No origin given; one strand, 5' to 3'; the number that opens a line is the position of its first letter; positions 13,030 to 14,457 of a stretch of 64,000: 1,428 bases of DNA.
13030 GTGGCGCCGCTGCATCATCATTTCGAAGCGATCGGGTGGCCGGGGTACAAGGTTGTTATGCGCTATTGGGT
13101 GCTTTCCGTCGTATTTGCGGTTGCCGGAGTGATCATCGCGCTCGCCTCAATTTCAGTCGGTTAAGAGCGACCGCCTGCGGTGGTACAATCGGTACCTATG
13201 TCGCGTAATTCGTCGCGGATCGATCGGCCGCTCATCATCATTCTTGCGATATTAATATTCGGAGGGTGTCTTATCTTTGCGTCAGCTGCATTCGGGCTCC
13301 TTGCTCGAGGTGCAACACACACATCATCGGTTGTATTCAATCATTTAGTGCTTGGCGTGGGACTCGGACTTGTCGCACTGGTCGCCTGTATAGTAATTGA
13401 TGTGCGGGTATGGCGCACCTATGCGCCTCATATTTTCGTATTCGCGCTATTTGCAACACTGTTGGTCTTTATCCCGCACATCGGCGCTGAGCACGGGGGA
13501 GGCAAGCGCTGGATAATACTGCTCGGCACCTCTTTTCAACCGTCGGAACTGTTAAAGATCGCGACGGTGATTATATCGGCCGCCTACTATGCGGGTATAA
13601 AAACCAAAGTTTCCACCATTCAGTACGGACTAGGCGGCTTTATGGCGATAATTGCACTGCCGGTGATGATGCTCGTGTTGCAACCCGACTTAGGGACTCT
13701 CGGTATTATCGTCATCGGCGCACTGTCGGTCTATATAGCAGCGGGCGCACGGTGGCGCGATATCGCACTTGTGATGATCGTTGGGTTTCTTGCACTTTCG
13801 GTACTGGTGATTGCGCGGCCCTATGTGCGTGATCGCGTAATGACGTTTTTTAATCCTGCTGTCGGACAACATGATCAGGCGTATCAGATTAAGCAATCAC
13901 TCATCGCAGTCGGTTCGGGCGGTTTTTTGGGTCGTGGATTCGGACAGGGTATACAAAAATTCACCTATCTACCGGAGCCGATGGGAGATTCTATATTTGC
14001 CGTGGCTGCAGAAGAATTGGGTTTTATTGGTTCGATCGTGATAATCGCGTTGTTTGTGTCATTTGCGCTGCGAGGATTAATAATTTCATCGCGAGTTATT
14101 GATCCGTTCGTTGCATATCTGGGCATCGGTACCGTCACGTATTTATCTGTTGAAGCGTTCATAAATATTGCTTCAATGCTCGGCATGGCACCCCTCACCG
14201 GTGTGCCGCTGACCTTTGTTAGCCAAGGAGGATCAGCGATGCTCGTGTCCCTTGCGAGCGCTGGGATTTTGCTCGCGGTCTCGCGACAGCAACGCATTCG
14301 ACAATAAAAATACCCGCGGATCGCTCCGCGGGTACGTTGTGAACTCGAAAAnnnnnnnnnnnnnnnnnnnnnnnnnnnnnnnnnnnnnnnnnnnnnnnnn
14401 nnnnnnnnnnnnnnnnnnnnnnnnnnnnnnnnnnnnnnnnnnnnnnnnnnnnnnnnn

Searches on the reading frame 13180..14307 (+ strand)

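Call 55: search_protein_families(library=pfam, proteins=[window:13180-14307:+], max_evalue=0.00001)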
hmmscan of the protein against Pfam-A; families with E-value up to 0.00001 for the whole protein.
window:13180-14307:+ (375 aa): 1 family
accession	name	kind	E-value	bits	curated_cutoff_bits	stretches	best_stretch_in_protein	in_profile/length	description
PF01098.24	FTSW_RODA_SPOVE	-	1.2e-81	274.9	26.4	1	19-372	5-355/356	Cell cycle protein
